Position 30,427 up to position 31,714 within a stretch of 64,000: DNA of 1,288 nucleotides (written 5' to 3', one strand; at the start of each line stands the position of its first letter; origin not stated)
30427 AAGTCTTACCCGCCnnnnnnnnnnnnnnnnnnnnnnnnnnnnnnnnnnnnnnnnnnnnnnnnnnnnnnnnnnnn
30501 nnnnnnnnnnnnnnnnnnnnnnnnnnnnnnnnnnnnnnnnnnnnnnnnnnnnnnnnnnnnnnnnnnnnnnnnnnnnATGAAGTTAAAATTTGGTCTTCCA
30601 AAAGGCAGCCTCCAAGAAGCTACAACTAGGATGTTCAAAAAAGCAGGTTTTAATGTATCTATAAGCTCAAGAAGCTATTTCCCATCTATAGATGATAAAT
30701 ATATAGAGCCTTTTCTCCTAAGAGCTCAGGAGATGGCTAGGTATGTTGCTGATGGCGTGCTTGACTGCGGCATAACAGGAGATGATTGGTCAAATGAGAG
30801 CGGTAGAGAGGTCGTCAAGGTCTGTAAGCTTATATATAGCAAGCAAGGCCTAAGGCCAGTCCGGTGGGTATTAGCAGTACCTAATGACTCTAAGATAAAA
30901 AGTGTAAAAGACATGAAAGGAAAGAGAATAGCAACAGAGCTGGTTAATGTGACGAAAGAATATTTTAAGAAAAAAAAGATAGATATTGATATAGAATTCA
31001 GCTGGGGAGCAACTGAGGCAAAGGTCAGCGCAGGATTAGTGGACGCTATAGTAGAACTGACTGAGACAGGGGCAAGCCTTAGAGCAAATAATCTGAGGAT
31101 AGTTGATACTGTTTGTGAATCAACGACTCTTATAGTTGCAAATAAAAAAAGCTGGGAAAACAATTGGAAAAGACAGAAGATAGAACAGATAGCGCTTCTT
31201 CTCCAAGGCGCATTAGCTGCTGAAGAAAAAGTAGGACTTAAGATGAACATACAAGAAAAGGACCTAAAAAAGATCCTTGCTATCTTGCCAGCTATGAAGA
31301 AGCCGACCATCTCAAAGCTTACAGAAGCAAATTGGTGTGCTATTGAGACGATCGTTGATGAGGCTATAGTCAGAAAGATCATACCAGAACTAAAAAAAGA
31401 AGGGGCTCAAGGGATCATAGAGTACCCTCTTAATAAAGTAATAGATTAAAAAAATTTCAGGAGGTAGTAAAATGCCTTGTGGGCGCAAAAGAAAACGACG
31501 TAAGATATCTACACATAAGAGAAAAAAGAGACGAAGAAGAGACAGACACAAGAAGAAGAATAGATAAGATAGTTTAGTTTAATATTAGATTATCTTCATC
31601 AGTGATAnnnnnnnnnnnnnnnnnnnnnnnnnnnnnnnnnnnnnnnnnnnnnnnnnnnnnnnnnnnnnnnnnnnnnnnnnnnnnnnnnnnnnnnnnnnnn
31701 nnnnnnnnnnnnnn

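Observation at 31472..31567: Unannotated 31-codon ORF encoding an extremely basic peptide resembling ribosomal protein bS22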

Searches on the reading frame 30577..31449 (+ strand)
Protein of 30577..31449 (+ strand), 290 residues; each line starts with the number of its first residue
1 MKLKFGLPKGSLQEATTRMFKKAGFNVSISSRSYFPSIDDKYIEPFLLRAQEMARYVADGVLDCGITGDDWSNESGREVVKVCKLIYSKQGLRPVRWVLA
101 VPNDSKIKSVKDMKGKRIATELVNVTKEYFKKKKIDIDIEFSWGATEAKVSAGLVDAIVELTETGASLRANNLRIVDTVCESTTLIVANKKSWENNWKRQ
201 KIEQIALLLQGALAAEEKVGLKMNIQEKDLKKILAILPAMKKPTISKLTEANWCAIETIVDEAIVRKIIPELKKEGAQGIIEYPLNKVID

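Call 10: find_encoding_contigs(protein=window:30577-31449:+, flank=5000, max_places=6)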
Protein window:30577-31449:+ (290 aa): no gene with exactly this product is on record in the collection.

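Call 13: find_related_loci(query=window:30577-31449:+, collection=genome_contigs, flank=4000)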
Query window:30577-31449:+ (290 aa) in genome_contigs; peptide patterns used: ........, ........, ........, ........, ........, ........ (x = any residue, [..] = any of these).
600 stretches matched a pattern (row limit reached: there are more); 531 encode a relative of the query (tblastn E <= 1e-3); the best 80 are kept; 80 distinct loci.
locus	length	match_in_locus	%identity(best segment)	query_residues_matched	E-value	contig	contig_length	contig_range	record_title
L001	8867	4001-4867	85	1-289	6e-167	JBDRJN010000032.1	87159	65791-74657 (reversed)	MAG: Candidatus Omnitrophota bacterium isolate MEGAHIT-group-1.657 k141_3433718, whole genome shotgun sequence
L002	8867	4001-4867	81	1-289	2e-163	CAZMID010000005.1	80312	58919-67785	MAG TPA_asm: uncultured Planctomycetia bacterium isolate SRP200020_co1_60 genome assembly, contig: NODE_335_length_80312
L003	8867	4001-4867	81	1-289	2e-161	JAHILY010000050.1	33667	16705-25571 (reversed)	MAG: Candidatus Omnitrophota bacterium isolate KR13_N2.mb.45 KR13_N2.mb.45_k141_141732, whole genome shotgun sequence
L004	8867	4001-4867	81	1-289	1e-160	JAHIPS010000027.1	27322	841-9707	MAG: Candidatus Omnitrophota bacterium isolate KR13_S3.mb.80 KR13_S3.mb.80_k141_103473, whole genome shotgun sequence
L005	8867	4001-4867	80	1-289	5e-159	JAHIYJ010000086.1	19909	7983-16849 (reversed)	MAG: Candidatus Omnitrophota bacterium isolate Modern_marine.mb.11 Modern_marine.mb.11_k141_2190152, whole genome shotgu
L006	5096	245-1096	82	6-289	1e-155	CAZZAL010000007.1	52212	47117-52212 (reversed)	MAG TPA_asm: uncultured Planctomycetia bacterium isolate SRP077602_co2_386 genome assembly, contig: NODE_981_length_5221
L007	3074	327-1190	69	2-290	9e-142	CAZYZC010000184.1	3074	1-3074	MAG TPA_asm: uncultured Planctomycetia bacterium isolate SRP178699_co1_490 genome assembly, contig: NODE_51512_length_30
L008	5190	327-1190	69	2-289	6e-136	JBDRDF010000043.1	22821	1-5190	MAG: Candidatus Omnitrophota bacterium isolate MEGAHIT-group-1.237 k141_11231359, whole genome shotgun sequence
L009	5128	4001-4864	70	1-289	3e-136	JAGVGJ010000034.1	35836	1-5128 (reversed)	MAG: Candidatus Omnitrophota bacterium isolate DeMMO2_5 c_000000107959, whole genome shotgun sequence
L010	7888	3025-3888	69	3-289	6e-135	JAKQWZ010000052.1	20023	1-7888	MAG: Candidatus Omnitrophota bacterium isolate USST_metabat.37 k141_2086485, whole genome shotgun sequence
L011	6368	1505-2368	70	3-289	5e-135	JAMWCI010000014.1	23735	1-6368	MAG: Candidatus Omnitrophota bacterium isolate JZ-4.bins.180.201808 NODE_2994_length_23735_cov_1.213487, whole genome sh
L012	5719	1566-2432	66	2-290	4e-135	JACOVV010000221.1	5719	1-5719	MAG: Candidatus Omnitrophota bacterium isolate NC_groundwater_109_Ag_S-0.2um_50_23 S_p2_S4_170907_scaffold_2799749, whol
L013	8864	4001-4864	67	2-289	1e-134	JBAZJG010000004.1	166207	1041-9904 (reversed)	MAG: Candidatus Omnitrophota bacterium isolate SO_2017_LW4_113 scaffold_302_c1_LW137-91_2017, whole genome shotgun seque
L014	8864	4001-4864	69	3-289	7e-134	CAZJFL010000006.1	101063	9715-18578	MAG TPA_asm: uncultured Planctomycetales bacterium isolate SRP178699_co1_171 genome assembly, contig: NODE_121_length_10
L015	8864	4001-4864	69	3-289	1e-133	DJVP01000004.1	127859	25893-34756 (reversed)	MAG TPA_asm: Candidatus Omnitrophica bacterium UBA6253 UBA6253_contig_37487, whole genome shotgun sequence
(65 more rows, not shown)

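Call 28: search_protein_families(library=ncbifam, proteins=[window:30577-31449:+], max_evalue=0.00001)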
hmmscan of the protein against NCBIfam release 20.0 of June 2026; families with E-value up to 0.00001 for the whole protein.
window:30577-31449:+ (290 aa): 3 families
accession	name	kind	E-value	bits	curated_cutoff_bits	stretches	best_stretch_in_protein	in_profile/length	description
TIGR00070.1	hisG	equivalog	5.1e-54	182.9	75.75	1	3-188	1-183/183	ATP phosphoribosyltransferase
TIGR03455.1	HisG_C-term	equivalog_domain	3.1e-32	110.7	40.05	1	189-289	1-100/100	ATP phosphoribosyltransferase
TIGR01728.1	SsuA_fam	subfamily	8.6e-06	25.2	163.5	0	91-125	81-113/290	aliphatic sulfonate ABC transporter substrate-binding protein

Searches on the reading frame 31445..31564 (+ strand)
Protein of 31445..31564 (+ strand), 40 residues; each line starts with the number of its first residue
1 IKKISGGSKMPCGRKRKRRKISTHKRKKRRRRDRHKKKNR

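Call 36: find_homologous_proteins(query=window:31445-31564:+, max_evalue=0.01)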
Query window:31445-31564:+ (40 aa): 8 proteins with E <= 0.01 among 11 candidates.
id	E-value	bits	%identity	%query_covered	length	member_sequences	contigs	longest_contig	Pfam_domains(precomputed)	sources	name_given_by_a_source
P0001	2.0e-8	51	65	50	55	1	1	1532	-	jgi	jgi:hypothetical protein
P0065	2.8e-8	50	83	88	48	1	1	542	-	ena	-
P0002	2.4e-7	47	76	43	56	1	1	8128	-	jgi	jgi:hypothetical protein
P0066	6.3e-6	43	93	38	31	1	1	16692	-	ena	-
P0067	1.4e-5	42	93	38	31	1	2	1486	-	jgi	jgi:hypothetical protein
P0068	9.5e-5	39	100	33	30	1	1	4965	-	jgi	-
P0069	2.1e-4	38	92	33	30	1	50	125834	-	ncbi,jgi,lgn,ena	jgi:hypothetical protein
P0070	1.4e-3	36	75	50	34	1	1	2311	-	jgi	jgi:hypothetical protein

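Call 38: find_encoding_contigs(protein=P0069, flank=3000, max_places=6)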
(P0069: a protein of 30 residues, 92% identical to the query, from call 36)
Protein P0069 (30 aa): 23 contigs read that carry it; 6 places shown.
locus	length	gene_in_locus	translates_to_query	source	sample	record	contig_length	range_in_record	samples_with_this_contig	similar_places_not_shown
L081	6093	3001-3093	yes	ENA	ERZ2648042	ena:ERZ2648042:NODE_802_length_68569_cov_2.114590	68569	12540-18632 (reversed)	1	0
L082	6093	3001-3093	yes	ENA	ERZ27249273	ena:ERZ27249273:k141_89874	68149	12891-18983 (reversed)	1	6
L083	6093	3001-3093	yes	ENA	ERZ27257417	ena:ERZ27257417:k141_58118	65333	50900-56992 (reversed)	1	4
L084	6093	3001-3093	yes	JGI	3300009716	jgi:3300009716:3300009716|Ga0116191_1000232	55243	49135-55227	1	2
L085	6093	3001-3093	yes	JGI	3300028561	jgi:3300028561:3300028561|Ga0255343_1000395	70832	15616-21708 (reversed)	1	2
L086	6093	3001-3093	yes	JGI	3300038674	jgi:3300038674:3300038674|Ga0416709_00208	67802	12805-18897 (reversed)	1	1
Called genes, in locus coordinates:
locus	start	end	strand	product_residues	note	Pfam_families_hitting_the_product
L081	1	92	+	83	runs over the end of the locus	PF04025:RemA-like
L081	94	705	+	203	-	PF00625:Guanylate_kin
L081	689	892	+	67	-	-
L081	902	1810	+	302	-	PF01745:IPT (weak), PF01715:IPPT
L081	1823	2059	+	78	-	PF17209:Hfq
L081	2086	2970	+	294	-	PF01145:Band_7 (weak)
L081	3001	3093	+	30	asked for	-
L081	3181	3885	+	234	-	-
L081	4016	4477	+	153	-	PF01584:CheW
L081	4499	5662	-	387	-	PF00465:Fe-ADH, PF25137:ADH_Fe_C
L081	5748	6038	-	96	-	PF04316:FlgM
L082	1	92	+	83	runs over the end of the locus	PF04025:RemA-like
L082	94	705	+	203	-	PF00625:Guanylate_kin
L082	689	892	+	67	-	-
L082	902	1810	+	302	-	PF01745:IPT (weak), PF01715:IPPT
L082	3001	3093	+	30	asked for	-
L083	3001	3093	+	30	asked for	-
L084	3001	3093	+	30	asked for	-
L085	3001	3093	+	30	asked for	-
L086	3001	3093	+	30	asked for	-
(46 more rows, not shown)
